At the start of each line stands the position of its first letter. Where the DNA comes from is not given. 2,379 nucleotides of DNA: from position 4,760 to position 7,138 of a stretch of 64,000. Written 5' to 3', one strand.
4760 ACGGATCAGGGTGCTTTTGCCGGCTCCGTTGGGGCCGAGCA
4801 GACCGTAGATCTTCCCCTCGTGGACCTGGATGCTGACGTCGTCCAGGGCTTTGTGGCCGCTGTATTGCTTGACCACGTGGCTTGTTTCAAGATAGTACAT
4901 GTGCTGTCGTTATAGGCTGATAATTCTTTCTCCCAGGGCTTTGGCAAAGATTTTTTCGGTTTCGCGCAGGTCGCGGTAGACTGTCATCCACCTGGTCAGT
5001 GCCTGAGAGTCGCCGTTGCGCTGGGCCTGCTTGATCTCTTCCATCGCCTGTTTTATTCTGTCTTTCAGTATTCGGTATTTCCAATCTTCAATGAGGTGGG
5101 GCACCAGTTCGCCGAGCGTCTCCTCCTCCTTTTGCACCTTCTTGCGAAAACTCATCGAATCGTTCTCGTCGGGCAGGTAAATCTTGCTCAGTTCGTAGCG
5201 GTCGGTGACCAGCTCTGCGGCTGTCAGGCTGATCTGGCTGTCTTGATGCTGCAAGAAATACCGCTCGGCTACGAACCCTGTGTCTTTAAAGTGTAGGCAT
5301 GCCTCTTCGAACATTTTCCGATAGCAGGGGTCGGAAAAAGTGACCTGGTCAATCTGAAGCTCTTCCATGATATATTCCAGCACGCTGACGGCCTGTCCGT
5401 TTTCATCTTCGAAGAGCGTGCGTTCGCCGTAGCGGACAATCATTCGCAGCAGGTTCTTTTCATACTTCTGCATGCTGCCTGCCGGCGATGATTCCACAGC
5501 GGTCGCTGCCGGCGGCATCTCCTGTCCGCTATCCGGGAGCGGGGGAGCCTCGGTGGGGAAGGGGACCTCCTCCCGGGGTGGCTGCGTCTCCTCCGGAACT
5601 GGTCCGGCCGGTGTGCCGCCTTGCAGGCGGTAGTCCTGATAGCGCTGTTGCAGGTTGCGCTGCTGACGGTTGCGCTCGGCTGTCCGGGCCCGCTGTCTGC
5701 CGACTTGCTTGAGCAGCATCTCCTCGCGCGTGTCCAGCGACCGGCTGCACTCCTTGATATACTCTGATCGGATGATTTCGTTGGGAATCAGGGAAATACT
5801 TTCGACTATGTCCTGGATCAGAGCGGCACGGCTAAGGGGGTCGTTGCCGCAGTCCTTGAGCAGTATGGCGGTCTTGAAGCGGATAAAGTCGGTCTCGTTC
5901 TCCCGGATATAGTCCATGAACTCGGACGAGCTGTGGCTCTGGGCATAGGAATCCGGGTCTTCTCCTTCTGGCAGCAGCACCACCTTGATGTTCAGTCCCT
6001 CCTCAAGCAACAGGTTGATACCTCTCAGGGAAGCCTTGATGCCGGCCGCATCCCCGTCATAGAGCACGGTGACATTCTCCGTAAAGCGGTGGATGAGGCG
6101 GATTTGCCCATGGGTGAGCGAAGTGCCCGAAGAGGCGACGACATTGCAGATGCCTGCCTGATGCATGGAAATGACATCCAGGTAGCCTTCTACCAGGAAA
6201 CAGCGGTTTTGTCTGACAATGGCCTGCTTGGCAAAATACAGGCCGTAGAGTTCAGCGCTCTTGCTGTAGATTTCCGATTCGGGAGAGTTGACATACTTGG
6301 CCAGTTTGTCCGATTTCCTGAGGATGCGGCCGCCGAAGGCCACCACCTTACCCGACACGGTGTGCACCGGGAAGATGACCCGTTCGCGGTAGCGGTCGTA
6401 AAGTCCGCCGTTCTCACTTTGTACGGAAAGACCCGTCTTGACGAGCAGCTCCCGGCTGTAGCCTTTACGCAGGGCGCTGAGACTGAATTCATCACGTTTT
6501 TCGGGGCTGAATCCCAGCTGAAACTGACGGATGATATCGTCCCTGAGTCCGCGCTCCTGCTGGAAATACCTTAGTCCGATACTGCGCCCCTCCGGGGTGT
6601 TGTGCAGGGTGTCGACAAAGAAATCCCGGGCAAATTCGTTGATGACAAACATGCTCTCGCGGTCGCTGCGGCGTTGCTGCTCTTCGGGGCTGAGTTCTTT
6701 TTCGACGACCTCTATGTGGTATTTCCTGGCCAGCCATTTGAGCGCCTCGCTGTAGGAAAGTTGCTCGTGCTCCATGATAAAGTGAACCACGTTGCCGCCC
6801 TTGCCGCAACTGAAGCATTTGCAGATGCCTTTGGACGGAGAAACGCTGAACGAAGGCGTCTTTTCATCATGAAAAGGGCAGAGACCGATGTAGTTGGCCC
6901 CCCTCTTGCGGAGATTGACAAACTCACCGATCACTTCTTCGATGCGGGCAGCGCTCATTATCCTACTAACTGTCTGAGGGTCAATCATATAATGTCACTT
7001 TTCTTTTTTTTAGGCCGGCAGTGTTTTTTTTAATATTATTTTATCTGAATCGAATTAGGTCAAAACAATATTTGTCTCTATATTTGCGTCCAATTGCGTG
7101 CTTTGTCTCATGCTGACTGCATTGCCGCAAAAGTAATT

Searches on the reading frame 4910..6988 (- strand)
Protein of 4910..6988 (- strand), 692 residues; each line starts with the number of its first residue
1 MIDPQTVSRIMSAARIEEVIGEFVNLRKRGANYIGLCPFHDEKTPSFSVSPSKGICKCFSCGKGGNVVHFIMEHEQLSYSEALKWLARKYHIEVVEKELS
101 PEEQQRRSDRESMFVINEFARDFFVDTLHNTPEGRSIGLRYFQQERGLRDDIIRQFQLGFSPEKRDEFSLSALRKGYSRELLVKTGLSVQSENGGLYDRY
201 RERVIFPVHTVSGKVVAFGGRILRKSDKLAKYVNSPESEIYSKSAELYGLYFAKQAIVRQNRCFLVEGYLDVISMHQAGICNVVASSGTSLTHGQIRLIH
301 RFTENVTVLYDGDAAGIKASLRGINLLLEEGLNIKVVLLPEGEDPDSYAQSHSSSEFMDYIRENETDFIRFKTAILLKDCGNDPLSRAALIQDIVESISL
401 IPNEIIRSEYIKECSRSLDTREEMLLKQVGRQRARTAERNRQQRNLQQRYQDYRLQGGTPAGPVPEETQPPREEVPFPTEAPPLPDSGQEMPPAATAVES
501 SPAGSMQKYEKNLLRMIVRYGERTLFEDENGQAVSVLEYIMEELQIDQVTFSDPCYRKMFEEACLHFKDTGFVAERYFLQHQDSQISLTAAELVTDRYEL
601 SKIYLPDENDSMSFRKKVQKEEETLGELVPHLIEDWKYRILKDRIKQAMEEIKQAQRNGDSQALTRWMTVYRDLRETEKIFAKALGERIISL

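Call 68: search_protein_families(library=pfam, proteins=[window:4910-6988:-], max_evalue=0.0001)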
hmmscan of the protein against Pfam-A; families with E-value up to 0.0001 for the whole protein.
window:4910-6988:- (692 aa): 7 families
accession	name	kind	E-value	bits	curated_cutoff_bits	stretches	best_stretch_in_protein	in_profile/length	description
PF08275.17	DNAG_N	-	3.7e-35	121.2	26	1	124-254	2-128/128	DNA primase catalytic core, N-terminal domain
PF01807.25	Zn_ribbon_DnaG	-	3.1e-34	117.2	24.9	1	4-96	3-95/98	CHC2 zinc finger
PF13155.12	Toprim_2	-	4.9e-23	81.7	22.1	1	264-348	1-87/88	Toprim-like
PF13662.12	Toprim_4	-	5.4e-16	59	25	1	265-337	5-84/85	Toprim domain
PF01751.28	Toprim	-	2.1e-09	37.9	23.1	1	264-334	3-91/96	Toprim domain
PF10410.14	DnaB_bind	-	3.6e-07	30.8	20.6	1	370-419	2-52/56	DnaB-helicase binding domain of primase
PF13362.12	Toprim_3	-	6.8e-07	30.1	27.2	1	264-353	3-93/95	Toprim domain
